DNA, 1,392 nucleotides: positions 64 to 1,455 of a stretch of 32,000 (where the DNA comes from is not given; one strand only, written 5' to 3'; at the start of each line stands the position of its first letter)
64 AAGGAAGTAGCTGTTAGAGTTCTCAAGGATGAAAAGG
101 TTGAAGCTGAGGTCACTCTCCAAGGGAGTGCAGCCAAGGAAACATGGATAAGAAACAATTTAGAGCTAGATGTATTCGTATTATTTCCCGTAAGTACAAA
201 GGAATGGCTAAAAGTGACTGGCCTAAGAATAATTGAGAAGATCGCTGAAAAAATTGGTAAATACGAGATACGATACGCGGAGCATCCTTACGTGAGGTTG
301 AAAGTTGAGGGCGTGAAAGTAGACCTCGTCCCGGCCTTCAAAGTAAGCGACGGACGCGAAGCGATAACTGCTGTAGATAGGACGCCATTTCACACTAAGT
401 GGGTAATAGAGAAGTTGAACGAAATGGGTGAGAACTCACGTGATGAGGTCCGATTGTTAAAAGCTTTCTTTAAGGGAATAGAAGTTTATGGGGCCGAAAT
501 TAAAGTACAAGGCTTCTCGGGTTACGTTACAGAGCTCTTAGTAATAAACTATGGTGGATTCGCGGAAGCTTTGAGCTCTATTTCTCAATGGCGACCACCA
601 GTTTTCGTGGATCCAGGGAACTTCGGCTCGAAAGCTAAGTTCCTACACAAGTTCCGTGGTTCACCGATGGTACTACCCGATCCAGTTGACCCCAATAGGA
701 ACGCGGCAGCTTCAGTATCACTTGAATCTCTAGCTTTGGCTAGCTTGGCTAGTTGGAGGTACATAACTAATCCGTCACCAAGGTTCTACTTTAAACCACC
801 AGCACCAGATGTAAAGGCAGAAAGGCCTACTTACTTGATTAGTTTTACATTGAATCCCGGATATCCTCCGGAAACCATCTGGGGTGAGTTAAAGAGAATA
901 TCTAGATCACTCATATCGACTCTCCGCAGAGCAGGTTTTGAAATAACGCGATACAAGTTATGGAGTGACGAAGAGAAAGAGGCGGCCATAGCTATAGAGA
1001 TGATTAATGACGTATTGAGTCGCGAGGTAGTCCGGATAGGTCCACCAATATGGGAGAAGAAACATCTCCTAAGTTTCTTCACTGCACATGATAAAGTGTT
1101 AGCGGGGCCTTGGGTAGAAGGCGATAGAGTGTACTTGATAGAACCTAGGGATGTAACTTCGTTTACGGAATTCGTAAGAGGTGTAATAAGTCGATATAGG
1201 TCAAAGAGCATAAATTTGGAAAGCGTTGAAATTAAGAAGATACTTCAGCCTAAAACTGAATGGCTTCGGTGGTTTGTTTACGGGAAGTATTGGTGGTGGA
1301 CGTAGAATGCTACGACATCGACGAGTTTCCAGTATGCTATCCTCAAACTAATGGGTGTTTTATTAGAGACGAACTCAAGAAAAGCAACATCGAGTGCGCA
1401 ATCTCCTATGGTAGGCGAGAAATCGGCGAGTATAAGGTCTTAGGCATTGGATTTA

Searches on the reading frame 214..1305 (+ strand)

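Call 71: search_protein_families(library=pfam, proteins=[window:214-1305:+], max_evalue=0.0001)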
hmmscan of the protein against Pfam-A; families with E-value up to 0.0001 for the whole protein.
window:214-1305:+ (363 aa): 2 families
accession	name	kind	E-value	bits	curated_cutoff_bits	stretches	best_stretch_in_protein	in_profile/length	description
PF09249.16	tRNA_NucTransf2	-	2.3e-38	131.3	27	1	77-192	1-112/113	tRNA nucleotidyltransferase, second domain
PF21133.2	CAA_C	-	6.3e-16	58.8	22.2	1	209-324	8-119/144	CCA-adding enzyme, C-terminal domain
